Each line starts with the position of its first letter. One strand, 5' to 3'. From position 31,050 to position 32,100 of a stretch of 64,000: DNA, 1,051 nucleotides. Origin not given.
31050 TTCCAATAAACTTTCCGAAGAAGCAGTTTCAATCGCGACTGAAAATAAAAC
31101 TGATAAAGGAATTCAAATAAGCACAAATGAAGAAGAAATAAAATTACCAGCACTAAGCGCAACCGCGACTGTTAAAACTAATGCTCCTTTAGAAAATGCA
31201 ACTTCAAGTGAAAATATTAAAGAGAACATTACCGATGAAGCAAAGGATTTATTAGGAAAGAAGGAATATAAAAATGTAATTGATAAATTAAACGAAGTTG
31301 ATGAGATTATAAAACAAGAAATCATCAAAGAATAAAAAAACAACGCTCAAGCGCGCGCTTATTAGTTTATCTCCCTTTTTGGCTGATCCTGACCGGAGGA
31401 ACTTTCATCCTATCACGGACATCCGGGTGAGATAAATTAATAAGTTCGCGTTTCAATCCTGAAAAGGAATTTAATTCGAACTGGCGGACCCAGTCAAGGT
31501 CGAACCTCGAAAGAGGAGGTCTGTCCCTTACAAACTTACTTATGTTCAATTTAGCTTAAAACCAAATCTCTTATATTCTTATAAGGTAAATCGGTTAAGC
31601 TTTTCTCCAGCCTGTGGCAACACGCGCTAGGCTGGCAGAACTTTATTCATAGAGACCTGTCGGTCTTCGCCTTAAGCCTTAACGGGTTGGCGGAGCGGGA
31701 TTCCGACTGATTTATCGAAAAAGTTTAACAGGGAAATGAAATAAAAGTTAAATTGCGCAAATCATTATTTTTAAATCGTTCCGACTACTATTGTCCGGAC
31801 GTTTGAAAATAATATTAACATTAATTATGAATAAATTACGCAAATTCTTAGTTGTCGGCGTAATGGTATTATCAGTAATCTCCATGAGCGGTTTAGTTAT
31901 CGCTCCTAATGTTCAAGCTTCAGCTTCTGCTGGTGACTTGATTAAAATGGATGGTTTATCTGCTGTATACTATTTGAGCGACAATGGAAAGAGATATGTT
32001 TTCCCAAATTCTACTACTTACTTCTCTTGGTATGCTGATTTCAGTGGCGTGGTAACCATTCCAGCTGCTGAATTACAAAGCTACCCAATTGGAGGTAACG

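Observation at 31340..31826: About 450 nt of GC-elevated, GNRA-hairpin-rich non-coding sequence between the anti-sigma-like gene and the S-layer-like gene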

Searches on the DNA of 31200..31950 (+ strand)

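Call 4: search_rna_families(source=window, start=31200, end=31950, threshold=evalue, max_evalue=10, show_alignments=4)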
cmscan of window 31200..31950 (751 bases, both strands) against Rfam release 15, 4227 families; matches with E-value up to 10: 8.
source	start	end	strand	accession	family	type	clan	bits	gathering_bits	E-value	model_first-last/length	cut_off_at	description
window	31338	31475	+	RF01859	Phe_leader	Cis-reg; leader;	-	22.5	55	0.32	1-125/125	no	Phenylalanine leader peptide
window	31757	31857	+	RF01507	Afu_298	Gene; snRNA; snoRNA; CD-box;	-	21.7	40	1.6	1-93/93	no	A. fimigatus snoRNA Afu_298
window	31450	31481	-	RF01318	CRISPR-DR5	Gene; CRISPR;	CL00015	19.4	40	4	1-37/37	no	CRISPR RNA direct repeat element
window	31755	31838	-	RF02904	AaHKsRNA69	Gene; sRNA;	-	18.3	43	6.2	1-83/83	no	Aggregatibacter sRNA 69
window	31347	31457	-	RF00657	mir-184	Gene; miRNA;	-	17.6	54.1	0.5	1-86/86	no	mir-184 microRNA precursor family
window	31589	31657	-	RF02473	GlsR4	Gene; snRNA; snoRNA; CD-box;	-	16.5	70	1.6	1-61/61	no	Small nucleolar RNA GlsR4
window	31589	31648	-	RF01143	sR16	Gene; snRNA; snoRNA; CD-box;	-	14.1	70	6.2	1-53/53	no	Small nucleolar RNA sR16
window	31450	31477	-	RF01322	CRISPR-DR9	Gene; CRISPR;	-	13.7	45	9.1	1-37/37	no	CRISPR RNA direct repeat element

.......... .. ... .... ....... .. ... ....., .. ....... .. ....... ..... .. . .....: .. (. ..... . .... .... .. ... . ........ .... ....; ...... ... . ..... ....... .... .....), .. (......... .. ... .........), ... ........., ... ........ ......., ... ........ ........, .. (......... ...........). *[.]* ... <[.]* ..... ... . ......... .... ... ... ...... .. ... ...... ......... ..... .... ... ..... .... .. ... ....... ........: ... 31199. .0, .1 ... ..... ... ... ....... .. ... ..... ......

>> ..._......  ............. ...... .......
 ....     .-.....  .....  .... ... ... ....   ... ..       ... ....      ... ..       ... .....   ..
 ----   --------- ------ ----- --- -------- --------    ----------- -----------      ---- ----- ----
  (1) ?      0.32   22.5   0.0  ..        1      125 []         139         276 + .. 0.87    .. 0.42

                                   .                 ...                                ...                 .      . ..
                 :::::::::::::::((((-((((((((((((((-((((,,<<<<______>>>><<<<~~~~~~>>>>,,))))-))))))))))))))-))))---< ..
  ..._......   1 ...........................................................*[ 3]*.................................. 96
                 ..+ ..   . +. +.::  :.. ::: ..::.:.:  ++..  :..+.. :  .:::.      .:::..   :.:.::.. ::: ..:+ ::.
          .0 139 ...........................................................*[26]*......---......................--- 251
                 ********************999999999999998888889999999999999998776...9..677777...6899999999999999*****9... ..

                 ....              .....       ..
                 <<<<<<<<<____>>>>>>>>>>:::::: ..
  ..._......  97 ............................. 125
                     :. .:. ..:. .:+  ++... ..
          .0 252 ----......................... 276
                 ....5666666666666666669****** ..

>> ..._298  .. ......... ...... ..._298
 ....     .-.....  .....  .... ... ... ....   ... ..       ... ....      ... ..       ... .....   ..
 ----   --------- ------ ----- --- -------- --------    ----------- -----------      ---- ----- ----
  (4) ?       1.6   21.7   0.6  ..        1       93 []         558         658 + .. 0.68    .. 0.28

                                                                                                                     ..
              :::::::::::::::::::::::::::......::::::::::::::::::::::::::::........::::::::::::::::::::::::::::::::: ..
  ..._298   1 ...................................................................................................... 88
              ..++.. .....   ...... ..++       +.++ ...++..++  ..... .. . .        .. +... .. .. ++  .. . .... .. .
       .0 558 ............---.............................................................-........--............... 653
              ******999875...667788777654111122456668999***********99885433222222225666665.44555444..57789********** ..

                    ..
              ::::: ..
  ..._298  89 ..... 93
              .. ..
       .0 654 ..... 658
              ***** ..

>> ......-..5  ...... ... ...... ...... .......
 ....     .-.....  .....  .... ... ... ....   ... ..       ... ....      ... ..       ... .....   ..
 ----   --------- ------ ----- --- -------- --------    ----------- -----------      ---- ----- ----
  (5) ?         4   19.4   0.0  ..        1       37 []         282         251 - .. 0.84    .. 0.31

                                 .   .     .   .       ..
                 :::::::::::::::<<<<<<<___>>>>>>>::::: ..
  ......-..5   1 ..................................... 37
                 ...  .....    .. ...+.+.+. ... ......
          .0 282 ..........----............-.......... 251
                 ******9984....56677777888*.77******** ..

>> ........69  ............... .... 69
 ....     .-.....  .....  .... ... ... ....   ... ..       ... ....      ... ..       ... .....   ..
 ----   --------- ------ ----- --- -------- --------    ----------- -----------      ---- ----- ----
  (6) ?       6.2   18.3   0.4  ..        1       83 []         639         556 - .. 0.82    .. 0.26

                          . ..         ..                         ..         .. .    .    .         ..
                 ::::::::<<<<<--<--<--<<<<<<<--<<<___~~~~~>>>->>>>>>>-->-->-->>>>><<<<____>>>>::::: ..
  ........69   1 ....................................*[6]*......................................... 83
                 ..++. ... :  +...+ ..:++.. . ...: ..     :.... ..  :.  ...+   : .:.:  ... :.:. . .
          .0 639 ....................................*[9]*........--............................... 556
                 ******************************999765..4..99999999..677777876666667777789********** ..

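Call 51: build_rna_model(alignment_id=A3, structure=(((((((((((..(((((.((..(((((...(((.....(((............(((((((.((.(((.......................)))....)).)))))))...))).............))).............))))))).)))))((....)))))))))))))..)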
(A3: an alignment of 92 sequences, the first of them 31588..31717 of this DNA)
Model R1 built from alignment A3 (92 sequences, 177 columns); structure: as given.
model positions 131; base pairs 43; branch points 1; effective number of sequences 2.22; information 0.59 bits per position. Calibrated on 0.2 Mb of random sequence (short: E-values are rough).
structure used (alignment columns):
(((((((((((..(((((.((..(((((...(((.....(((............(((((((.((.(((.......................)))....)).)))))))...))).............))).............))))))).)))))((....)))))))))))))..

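Call 52: search_with_rna_model(model_id=R1, sources=[window, L002, L003, L004, L008, L009, L010, L015, L019, L029, L035, L037, L038, L039, L040, L041, L042, L043, L047, L048, L052, L053, L054, L055, L056, L058, L060, L061, L062, L063, L064, L065, L066, L067, L068, L070, L071, L072, L073, L074, L075, L077, L079, L081, L020, L046, L051, L011, L030, L045, L050, L059], max_evalue=1)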
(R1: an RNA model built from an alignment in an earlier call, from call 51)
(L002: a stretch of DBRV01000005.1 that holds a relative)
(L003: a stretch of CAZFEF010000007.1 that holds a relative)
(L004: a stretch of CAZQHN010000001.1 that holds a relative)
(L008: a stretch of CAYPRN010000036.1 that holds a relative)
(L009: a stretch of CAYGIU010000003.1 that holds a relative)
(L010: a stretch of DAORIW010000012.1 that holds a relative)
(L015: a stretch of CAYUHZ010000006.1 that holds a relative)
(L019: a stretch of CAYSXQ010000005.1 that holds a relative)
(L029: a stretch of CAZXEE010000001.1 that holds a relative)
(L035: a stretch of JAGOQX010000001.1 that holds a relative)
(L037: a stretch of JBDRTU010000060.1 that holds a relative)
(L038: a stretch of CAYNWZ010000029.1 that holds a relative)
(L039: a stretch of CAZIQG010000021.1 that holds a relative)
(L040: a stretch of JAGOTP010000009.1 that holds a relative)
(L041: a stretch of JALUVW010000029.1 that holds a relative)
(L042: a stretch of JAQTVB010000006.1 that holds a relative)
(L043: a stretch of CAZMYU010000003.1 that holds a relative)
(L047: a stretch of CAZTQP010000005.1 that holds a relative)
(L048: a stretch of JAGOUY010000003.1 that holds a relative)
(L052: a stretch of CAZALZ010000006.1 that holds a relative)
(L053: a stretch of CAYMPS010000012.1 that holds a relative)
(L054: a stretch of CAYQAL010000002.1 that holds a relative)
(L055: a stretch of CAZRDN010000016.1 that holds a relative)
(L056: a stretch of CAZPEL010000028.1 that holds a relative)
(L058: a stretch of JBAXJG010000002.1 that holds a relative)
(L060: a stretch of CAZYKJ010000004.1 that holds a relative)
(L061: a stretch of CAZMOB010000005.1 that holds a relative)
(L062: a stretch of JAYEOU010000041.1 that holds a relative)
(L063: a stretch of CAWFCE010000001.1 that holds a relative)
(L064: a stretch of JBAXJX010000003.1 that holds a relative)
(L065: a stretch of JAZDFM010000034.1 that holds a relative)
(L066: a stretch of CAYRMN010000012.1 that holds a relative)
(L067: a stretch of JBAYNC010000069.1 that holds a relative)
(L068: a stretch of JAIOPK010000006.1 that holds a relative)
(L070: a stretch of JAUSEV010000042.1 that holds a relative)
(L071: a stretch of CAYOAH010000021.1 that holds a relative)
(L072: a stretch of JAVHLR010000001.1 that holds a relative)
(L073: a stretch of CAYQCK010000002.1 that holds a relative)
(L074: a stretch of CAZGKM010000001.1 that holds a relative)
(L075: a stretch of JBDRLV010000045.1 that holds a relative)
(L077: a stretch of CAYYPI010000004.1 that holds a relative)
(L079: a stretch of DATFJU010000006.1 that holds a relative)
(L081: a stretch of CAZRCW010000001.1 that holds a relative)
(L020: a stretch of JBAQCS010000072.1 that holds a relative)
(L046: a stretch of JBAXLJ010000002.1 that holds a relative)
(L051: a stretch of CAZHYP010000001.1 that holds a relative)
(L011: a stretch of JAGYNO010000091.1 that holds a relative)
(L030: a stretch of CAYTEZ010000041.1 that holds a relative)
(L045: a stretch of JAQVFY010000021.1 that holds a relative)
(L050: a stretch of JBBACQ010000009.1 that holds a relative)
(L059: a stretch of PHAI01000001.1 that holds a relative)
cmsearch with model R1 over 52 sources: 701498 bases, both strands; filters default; matches with E-value up to 1: 30.
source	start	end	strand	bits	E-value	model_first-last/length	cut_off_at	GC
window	31586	31715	+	124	3.5e-33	1-131/131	no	0.51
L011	1353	1498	+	78.5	8.2e-20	1-131/131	no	0.36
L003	2287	2417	+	78.5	8.6e-20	1-131/131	no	0.48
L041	293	428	+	74.6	1.2e-18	1-131/131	no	0.5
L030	2825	2979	+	73.5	2.4e-18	1-131/131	no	0.39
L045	5717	5873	+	72.5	4.8e-18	1-131/131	no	0.37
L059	5741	5872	+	71.7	8.5e-18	1-131/131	no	0.41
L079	5761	5910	+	71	1.3e-17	1-131/131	no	0.37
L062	5739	5865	+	68.4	7.9e-17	1-131/131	no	0.48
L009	5794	5961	+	68.2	9.2e-17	1-131/131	no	0.45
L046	5820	5891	+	63.7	2e-15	1-131/131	no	0.46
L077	4355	4540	+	63.2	2.7e-15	1-131/131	no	0.3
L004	5731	5962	+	63.1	2.9e-15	1-131/131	no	0.44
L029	5680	5825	+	61.4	9.3e-15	1-131/131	no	0.43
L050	5723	5886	+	60.9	1.3e-14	1-131/131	no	0.36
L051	5833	5896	+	59.8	2.6e-14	1-131/131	no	0.44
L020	5822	5891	+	57.7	1.1e-13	1-131/131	no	0.41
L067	2737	2882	+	55.9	3.9e-13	1-131/131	no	0.43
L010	5752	5958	+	47.7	1e-10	1-131/131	no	0.33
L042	3339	3462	+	47.1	1.5e-10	1-131/131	no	0.35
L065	4896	5019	+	44.6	8.2e-10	1-131/131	no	0.48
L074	5753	5894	+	39.7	2.2e-08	1-131/131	no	0.47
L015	5810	5943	+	37.6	9.2e-08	1-131/131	no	0.56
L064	5781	5840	+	35.8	3.2e-07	1-131/131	no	0.42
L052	5784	5891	+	33.4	1.6e-06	1-131/131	no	0.4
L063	5776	5915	+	31.6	5.5e-06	1-131/131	no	0.57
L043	5848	5925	+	30.3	1.3e-05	1-131/131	no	0.54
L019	5838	5966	+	26.1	0.00022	1-131/131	no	0.46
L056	5723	5826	+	20.8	0.0082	1-131/131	no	0.52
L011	1353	1498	-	15.1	0.4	1-131/131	no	0.36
